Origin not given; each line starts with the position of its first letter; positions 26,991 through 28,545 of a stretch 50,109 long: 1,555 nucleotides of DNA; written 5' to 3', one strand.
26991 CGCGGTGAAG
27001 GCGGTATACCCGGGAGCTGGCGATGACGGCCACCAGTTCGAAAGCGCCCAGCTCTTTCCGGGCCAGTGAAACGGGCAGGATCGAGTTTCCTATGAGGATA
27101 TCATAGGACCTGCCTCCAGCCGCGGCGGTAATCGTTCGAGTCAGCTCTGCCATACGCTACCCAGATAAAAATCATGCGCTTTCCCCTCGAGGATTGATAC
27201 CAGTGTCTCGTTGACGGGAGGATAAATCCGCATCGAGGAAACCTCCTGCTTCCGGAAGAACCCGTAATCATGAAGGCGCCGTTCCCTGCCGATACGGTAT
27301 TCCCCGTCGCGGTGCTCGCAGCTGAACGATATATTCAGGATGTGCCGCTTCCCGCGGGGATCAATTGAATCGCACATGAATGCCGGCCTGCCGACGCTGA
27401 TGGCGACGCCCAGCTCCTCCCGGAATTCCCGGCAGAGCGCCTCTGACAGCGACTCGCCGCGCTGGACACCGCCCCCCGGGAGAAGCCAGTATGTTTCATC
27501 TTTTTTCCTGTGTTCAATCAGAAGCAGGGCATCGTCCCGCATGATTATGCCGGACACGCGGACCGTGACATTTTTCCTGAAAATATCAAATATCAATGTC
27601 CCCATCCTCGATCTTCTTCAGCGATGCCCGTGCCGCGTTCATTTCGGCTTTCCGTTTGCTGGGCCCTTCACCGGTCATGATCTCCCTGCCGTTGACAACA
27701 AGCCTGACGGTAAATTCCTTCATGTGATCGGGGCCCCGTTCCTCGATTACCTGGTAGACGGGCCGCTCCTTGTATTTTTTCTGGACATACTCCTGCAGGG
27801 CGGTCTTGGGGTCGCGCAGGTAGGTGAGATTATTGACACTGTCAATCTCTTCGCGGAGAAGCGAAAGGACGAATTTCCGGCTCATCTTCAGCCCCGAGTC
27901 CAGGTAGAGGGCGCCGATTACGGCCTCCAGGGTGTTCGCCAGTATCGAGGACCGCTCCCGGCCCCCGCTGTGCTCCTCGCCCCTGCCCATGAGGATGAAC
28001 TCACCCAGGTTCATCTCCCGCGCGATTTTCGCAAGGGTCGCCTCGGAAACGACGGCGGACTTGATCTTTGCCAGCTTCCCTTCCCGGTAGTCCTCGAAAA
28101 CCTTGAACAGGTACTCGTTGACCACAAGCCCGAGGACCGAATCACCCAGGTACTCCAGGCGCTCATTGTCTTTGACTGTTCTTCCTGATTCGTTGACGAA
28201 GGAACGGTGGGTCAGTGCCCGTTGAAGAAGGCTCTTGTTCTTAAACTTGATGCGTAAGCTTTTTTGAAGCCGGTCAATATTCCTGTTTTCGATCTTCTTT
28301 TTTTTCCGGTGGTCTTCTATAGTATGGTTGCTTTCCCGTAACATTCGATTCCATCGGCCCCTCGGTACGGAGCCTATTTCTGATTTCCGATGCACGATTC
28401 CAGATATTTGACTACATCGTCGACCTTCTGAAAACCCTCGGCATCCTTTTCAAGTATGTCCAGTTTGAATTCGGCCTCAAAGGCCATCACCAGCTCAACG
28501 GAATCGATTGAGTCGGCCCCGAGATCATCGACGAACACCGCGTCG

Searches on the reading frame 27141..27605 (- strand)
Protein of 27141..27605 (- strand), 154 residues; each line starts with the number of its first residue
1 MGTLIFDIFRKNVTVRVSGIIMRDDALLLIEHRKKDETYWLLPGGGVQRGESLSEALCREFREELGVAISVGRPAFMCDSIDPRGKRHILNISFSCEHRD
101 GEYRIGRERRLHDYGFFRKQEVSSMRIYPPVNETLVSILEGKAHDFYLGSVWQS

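Call 54: search_protein_families(library=pfam, proteins=[window:27141-27605:-], max_evalue=0.00001)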
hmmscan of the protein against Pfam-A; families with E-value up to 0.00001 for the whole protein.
window:27141-27605:- (154 aa): 1 family
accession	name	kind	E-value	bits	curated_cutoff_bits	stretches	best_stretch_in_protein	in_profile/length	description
PF00293.34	NUDIX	-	5.3e-14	52.8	21.1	1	16-122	5-118/134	NUDIX domain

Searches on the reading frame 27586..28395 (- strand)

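Call 54: search_protein_families(library=pfam, proteins=[window:27586-28395:-], max_evalue=0.00001)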
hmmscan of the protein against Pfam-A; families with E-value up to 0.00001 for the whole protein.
window:27586-28395:- (269 aa): 5 families
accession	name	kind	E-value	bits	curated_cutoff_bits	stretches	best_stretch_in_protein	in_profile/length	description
PF14622.11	Ribonucleas_3_3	-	3.5e-40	137.6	35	1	53-180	1-124/128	Ribonuclease-III-like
PF00636.31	Ribonuclease_3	-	1.3e-25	90.6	27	1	78-168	1-102/102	Ribonuclease III domain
PF00035.32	dsrm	-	4.9e-19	69.1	23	1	196-261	1-65/66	Double-stranded RNA binding motif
PF22935.1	RM44_endonuclase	-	3.3e-10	40.6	27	1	48-163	12-139/139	Large ribosomal subunit protein mL44, endonuclease domain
PF14709.13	DND1_DSRM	-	2.8e-06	28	25.7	1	195-256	2-68/80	double strand RNA binding domain from DEAD END PROTEIN 1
